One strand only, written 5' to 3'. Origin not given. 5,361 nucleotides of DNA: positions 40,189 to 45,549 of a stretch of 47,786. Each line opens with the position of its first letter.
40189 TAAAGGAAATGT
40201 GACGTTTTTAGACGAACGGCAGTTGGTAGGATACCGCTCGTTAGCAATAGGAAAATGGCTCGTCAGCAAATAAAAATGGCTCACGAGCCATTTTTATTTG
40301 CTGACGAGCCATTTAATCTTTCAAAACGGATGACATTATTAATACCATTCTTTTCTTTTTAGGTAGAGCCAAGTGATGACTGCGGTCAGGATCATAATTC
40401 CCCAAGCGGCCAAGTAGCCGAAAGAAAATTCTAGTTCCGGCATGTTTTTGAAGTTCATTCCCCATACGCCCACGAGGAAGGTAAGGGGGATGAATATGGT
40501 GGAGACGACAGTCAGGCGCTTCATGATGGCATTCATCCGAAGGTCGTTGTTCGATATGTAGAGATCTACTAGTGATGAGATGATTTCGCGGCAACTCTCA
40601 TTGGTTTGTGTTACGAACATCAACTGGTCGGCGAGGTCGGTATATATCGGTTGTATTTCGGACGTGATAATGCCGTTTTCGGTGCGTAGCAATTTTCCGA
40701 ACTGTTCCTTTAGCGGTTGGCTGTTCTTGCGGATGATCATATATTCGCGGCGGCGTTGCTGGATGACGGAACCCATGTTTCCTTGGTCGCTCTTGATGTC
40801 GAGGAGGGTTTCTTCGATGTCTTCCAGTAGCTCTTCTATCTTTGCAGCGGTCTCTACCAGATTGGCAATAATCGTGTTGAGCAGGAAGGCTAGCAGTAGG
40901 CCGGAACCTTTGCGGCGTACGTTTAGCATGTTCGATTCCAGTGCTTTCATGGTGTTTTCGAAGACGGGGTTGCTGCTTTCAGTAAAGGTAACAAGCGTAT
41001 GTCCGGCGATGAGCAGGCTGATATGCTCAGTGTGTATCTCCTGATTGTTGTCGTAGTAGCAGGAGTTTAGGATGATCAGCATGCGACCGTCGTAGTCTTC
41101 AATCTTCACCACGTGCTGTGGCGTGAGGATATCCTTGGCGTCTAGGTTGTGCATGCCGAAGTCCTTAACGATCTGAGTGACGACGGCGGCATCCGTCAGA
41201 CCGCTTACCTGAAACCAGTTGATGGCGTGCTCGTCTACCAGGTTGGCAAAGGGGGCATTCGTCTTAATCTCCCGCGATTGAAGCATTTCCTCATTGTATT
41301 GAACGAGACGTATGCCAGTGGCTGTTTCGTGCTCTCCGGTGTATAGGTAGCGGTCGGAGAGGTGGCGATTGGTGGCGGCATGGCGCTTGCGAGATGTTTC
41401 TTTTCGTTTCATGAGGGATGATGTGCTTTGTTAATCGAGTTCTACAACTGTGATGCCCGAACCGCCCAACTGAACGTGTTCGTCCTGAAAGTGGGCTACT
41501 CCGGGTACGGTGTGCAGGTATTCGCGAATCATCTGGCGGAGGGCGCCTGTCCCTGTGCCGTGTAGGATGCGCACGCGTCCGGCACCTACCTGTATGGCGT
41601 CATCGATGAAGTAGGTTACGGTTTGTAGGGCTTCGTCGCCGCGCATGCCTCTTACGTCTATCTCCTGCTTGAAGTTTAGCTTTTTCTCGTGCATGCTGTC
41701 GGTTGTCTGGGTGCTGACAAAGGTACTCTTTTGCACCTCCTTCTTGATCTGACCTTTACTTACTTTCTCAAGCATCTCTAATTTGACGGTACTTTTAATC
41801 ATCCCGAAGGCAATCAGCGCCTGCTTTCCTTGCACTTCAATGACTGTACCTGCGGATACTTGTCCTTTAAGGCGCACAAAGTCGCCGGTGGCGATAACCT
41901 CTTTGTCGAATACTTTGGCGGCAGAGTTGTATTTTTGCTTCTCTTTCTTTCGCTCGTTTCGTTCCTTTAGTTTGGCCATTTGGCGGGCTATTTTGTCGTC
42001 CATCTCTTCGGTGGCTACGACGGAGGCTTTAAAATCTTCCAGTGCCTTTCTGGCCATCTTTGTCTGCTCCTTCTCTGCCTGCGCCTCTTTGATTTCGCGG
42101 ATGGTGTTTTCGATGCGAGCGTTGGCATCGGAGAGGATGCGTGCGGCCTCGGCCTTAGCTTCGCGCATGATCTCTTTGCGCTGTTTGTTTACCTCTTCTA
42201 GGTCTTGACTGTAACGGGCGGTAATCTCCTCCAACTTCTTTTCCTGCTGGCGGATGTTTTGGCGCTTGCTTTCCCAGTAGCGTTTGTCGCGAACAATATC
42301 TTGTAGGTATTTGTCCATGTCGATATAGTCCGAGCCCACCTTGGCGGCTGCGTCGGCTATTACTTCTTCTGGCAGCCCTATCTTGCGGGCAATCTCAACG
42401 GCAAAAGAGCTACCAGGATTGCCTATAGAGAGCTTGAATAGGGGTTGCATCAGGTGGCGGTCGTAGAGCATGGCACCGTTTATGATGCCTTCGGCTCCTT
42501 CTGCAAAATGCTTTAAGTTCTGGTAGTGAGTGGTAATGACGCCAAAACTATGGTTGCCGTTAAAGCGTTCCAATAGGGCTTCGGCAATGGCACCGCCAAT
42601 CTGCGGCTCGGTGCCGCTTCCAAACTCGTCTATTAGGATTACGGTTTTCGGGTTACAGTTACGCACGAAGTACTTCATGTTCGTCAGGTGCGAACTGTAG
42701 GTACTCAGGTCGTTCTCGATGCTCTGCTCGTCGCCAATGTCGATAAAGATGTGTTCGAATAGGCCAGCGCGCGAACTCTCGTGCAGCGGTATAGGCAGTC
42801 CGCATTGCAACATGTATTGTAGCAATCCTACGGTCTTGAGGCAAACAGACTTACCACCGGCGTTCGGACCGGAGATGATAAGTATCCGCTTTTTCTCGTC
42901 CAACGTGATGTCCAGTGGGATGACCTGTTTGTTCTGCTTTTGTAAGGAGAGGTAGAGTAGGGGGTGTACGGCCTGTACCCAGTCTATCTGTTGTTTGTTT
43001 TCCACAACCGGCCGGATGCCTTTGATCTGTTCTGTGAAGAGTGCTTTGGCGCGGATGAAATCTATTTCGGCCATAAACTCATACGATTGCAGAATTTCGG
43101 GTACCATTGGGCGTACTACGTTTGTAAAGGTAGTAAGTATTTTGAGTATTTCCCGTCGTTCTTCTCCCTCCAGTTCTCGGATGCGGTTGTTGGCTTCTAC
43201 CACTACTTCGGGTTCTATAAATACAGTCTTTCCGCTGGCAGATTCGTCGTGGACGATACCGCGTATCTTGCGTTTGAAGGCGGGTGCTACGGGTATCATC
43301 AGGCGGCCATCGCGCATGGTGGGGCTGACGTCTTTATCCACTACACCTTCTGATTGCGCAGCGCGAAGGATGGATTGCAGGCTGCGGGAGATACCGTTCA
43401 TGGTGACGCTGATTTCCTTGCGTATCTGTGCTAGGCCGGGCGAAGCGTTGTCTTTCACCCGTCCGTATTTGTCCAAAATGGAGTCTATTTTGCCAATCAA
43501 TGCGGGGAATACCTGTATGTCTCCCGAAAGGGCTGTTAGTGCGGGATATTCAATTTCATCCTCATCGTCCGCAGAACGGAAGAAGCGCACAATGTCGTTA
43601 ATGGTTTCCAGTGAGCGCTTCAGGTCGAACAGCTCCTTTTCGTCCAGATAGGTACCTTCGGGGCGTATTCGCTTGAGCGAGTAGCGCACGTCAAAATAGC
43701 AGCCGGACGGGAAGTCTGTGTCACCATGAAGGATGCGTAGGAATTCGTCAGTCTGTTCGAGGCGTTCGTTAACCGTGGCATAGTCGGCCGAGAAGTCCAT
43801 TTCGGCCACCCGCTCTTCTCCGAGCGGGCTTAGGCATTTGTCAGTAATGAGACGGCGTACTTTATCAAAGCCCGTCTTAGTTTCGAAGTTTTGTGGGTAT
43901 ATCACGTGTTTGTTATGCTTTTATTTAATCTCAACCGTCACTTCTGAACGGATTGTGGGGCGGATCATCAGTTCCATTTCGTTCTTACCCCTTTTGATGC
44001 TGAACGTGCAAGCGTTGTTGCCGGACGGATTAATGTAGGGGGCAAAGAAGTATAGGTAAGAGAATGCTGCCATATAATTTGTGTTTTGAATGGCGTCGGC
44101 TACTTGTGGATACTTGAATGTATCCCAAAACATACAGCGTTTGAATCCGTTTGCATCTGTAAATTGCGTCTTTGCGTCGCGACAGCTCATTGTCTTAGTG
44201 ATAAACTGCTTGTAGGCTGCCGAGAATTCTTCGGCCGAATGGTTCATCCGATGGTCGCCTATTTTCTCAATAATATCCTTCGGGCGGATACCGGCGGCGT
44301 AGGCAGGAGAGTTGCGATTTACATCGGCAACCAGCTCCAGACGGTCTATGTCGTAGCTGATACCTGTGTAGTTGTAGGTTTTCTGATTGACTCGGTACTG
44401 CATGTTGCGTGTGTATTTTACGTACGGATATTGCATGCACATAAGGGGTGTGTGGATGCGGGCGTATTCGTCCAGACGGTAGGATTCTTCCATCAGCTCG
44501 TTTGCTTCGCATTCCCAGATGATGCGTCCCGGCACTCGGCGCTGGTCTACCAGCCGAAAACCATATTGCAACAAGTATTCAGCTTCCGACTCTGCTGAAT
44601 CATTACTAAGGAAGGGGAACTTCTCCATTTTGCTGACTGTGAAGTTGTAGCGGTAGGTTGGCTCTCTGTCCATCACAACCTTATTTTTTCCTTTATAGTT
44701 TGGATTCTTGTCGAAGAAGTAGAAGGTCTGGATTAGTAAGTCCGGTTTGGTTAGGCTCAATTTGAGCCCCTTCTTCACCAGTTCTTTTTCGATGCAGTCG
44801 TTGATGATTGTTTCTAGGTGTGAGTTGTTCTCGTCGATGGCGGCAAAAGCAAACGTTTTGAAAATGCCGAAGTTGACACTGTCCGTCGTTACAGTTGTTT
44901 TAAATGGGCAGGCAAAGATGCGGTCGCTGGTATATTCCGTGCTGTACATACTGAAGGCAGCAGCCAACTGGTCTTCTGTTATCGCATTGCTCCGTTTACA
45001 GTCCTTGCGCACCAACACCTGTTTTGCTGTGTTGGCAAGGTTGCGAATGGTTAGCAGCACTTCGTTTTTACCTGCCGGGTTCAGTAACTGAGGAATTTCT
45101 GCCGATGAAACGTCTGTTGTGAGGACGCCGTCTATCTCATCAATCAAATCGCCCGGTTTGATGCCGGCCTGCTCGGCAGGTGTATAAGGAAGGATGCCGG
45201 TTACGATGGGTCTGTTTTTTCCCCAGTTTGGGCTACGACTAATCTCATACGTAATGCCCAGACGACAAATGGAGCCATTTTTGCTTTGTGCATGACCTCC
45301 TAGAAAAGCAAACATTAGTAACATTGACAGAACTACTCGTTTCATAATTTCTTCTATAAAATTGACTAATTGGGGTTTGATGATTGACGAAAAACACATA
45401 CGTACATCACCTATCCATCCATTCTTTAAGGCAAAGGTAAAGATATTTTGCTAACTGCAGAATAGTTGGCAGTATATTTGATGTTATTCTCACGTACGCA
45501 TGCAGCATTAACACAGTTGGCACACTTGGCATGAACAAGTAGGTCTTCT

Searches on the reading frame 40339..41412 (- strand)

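Call 63: search_protein_families(library=ncbifam, proteins=[window:40339-41412:-], max_evalue=0.00001)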
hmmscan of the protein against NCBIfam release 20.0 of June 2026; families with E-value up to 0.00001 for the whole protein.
window:40339-41412:- (357 aa): 2 families
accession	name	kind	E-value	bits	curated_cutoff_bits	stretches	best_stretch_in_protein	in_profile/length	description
TIGR00383.1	corA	equivalog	3.4e-67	227.1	200.75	1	36-356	3-319/320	magnesium/cobalt transporter CorA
NF007092.0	PRK09546.1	equivalog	1.8e-09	37.2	292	1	133-356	109-326/327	zinc transporter ZntB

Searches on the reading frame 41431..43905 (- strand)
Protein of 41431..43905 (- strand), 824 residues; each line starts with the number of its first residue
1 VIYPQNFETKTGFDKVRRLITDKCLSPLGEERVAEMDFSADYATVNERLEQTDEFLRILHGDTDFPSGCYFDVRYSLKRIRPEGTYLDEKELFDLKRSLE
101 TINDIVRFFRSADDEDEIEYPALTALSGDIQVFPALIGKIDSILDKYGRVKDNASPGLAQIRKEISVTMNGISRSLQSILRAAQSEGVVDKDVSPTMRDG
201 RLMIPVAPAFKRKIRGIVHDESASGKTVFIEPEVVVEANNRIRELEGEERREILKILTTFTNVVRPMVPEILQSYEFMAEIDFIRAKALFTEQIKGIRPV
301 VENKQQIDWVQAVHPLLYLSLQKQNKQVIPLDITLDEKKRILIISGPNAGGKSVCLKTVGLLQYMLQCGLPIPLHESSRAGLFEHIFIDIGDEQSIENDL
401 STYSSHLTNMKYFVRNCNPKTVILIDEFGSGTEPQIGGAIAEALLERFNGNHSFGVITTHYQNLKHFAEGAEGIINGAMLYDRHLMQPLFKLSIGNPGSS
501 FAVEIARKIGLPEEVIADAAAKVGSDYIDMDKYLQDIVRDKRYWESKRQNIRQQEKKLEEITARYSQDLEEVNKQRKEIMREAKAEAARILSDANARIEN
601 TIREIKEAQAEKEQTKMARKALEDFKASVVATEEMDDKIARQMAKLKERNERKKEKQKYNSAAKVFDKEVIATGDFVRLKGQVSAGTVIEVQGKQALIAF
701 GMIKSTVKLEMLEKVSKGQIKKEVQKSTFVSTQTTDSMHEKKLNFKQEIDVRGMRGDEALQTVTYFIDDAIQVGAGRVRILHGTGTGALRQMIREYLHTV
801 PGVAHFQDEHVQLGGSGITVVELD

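Call 63: search_protein_families(library=ncbifam, proteins=[window:41431-43905:-], max_evalue=0.00001)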
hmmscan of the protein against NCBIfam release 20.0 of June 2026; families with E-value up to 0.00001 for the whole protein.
window:41431-43905:- (824 aa): 4 families
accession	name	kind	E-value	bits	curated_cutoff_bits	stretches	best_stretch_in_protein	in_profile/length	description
TIGR01069.2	mutS2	equivalog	8e-258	857.9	400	1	6-823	3-790/790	endonuclease MutS2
NF052383.1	ATPase_KamC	equivalog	5.4e-64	216.8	300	1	23-466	11-433/508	lysine 5,6-aminomutase reactivase ATPase KamC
NF003810.1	PRK05399.1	equivalog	3.2e-39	135.3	480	1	229-521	494-787/793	DNA mismatch repair protein MutS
TIGR01070.1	mutS1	equivalog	1.3e-31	109.8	641.7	1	229-525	486-780/840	DNA mismatch repair protein MutS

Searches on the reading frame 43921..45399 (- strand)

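Call 76: search_protein_families(library=pfam, proteins=[window:43921-45399:-], max_evalue=0.00001)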
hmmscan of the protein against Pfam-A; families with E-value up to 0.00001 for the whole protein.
window:43921-45399:- (492 aa): 4 families
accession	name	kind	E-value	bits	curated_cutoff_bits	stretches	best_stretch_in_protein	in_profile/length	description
PF17820.7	PDZ_6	-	3.8e-16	59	27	1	65-118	1-52/54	PDZ domain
PF00595.29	PDZ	-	4.5e-13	49.8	23.2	1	45-118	10-80/81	PDZ domain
PF13590.11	DUF4136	-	1.9e-12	48.3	32.8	1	173-326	7-152/152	Domain of unknown function (DUF4136)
PF13180.12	PDZ_2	-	6.5e-11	42.8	27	0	356-400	15-59/80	PDZ domain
